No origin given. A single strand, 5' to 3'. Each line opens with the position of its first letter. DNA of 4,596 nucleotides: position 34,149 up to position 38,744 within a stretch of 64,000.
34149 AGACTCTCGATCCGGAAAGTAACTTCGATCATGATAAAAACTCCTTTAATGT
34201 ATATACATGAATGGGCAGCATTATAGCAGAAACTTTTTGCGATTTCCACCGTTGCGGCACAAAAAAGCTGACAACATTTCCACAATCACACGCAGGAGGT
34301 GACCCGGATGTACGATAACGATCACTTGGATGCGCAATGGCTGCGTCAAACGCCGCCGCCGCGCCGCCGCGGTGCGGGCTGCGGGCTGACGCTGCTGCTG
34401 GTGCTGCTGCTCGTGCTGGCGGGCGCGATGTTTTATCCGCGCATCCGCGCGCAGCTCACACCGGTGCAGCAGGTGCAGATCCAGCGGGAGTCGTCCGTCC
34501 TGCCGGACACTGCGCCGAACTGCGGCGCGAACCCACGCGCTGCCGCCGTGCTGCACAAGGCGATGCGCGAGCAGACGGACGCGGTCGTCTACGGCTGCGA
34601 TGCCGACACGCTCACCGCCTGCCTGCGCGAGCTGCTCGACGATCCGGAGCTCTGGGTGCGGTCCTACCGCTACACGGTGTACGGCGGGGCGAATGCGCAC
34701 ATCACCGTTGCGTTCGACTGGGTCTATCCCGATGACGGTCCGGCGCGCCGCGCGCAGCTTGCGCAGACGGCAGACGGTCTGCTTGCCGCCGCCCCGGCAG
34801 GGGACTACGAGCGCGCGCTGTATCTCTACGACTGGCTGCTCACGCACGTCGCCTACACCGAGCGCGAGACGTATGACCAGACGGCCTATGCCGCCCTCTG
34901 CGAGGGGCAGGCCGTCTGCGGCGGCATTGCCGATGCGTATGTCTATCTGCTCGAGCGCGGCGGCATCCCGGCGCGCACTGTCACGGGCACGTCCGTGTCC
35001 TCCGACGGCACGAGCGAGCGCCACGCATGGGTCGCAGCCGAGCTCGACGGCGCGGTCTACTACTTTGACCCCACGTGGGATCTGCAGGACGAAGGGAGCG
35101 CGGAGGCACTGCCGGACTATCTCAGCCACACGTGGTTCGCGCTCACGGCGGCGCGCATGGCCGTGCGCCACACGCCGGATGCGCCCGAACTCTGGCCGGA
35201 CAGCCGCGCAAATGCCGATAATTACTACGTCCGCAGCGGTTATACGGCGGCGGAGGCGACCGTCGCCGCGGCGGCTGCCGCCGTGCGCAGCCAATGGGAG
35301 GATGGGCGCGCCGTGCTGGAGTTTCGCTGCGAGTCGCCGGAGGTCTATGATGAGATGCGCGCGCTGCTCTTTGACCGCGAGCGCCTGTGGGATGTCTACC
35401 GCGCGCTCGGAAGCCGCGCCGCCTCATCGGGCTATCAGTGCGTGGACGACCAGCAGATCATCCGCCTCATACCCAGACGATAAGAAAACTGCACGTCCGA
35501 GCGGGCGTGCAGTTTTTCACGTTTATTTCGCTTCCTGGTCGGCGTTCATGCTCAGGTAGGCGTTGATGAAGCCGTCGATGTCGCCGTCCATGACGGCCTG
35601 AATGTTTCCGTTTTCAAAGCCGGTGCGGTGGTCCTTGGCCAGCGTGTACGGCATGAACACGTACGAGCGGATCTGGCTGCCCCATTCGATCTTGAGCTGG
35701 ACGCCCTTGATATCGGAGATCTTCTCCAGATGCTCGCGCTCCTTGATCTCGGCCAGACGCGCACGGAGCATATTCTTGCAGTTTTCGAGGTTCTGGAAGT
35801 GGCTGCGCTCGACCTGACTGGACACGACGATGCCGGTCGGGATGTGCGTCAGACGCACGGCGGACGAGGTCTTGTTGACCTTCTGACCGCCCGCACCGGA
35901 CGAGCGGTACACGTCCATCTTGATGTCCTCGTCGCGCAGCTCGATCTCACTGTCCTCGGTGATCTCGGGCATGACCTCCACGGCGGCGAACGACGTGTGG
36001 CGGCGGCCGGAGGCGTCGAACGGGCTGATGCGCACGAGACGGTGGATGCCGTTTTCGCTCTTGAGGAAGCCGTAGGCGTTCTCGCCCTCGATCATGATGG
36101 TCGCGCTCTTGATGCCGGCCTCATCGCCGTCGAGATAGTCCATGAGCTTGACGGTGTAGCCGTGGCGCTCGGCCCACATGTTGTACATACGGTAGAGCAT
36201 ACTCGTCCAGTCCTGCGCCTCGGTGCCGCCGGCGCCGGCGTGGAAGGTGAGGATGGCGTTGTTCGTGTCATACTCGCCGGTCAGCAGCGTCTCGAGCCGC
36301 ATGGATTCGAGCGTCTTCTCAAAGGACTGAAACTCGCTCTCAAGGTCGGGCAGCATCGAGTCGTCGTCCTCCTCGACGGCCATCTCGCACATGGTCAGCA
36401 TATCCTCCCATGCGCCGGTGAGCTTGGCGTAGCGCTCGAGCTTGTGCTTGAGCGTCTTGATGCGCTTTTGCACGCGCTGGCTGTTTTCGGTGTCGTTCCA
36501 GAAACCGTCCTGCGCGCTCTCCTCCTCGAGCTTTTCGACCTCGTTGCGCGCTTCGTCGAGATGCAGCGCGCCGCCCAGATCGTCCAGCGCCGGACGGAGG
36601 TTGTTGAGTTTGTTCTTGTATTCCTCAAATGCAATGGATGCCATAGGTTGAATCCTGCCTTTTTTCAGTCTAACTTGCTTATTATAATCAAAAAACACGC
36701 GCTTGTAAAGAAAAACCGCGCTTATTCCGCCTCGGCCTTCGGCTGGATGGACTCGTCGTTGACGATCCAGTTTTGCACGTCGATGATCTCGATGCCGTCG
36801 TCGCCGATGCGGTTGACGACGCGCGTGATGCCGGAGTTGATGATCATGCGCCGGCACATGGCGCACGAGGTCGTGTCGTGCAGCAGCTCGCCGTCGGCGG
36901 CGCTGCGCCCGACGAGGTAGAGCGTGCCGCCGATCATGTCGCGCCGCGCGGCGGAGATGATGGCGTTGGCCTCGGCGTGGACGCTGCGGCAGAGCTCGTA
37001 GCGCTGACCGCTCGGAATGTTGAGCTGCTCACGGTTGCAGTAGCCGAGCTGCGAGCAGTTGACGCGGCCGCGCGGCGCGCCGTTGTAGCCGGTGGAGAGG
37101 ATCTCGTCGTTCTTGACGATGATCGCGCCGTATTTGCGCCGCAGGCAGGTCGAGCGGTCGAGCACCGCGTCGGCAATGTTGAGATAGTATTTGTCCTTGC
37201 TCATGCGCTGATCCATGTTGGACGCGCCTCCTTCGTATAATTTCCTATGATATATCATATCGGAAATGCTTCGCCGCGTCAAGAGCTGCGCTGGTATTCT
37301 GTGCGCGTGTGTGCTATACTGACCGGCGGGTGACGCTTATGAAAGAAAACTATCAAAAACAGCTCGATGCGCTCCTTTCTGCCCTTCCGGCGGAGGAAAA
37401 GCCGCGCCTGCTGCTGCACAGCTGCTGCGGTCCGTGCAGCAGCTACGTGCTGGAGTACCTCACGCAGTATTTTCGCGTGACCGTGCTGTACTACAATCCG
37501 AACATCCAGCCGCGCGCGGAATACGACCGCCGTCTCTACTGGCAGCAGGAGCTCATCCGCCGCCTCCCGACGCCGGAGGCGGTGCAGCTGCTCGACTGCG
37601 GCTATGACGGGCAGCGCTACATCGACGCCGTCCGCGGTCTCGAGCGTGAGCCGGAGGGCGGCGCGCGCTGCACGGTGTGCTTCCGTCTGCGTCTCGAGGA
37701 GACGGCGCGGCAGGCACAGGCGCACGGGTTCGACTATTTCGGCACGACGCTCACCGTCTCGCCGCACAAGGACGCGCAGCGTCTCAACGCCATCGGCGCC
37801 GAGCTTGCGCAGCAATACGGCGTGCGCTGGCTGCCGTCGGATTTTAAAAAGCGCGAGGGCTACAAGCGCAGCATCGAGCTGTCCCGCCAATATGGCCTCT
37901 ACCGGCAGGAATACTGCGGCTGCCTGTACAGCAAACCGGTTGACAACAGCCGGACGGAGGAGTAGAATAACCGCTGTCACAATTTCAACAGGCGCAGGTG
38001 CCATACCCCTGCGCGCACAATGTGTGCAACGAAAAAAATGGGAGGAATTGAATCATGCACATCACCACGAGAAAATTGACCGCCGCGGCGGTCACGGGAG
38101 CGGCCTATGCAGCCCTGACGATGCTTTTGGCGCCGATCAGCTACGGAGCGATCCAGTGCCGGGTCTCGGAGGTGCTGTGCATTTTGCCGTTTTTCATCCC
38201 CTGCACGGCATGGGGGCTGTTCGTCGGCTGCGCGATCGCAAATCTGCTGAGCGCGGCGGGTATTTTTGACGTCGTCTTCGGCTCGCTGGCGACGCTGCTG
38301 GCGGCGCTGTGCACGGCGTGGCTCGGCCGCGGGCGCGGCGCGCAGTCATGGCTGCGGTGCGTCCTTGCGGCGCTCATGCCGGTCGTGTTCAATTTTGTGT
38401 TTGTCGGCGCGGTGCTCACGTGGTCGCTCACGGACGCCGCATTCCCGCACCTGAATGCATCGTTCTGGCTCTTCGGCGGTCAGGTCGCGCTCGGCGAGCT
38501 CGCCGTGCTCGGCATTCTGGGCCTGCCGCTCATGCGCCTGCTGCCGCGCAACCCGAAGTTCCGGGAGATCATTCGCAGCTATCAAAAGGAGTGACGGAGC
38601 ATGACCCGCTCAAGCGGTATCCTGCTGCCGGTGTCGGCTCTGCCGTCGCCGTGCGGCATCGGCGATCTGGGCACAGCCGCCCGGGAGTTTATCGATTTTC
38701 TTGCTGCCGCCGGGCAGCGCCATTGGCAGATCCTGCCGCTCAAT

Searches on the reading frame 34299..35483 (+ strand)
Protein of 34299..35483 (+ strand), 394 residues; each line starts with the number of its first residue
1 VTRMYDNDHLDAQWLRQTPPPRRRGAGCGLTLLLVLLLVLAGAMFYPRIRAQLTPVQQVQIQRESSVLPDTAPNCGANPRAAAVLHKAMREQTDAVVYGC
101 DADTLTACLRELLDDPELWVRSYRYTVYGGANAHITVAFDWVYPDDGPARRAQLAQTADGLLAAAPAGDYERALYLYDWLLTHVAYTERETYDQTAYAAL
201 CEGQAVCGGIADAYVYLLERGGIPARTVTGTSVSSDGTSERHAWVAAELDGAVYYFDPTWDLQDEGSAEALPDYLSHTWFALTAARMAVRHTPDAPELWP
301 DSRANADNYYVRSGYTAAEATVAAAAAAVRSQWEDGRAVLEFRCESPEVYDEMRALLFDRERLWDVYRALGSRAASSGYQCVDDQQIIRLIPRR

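Call 92: search_protein_families(library=pfam, proteins=[window:34299-35483:+], max_evalue=0.00001)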
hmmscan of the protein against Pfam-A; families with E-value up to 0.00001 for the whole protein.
window:34299-35483:+ (394 aa): 1 family
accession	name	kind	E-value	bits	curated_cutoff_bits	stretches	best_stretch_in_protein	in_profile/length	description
PF01841.26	Transglut_core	-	3.1e-13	50.4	23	1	166-251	11-100/108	Transglutaminase-like superfamily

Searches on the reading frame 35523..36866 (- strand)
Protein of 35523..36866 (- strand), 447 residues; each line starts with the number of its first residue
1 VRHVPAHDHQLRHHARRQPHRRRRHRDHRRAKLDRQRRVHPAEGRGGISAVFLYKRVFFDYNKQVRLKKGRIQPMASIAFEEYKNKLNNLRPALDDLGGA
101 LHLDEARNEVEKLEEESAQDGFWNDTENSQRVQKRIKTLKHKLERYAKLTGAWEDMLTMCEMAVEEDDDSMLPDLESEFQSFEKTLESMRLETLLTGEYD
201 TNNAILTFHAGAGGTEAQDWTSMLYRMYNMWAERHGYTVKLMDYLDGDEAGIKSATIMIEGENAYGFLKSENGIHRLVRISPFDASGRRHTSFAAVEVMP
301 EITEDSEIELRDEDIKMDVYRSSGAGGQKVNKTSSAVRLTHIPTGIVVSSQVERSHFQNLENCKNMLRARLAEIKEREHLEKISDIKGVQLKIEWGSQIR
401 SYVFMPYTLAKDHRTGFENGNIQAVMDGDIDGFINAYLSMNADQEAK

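Call 92: search_protein_families(library=pfam, proteins=[window:35523-36866:-], max_evalue=0.00001)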
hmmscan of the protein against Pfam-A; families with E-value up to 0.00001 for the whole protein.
window:35523-36866:- (447 aa): 2 families
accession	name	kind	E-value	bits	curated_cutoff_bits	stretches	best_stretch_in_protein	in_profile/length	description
PF03462.23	PCRF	-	1.9e-59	201.2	24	1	107-296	2-194/194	PCRF domain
PF00472.26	RF-1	-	2.4e-36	124.6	35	1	305-414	2-116/116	RF-1 domain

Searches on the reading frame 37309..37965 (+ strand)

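Call 93: search_protein_families(library=pfam, proteins=[window:37309-37965:+], max_evalue=0.0001)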
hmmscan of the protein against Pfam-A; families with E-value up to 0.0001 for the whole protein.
window:37309-37965:+ (218 aa): 1 family
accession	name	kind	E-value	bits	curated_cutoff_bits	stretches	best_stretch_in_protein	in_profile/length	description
PF02677.20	QueH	-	2.3e-70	236.7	23.5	1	34-209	1-173/175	Epoxyqueuosine reductase QueH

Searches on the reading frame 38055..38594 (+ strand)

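Call 93: search_protein_families(library=pfam, proteins=[window:38055-38594:+], max_evalue=0.0001)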
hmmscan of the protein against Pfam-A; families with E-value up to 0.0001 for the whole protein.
window:38055-38594:+ (179 aa): 1 family
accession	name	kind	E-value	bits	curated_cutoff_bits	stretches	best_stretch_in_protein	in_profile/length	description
PF06177.16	QueT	-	2.5e-43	148.2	33.7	1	8-163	1-139/141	QueT transporter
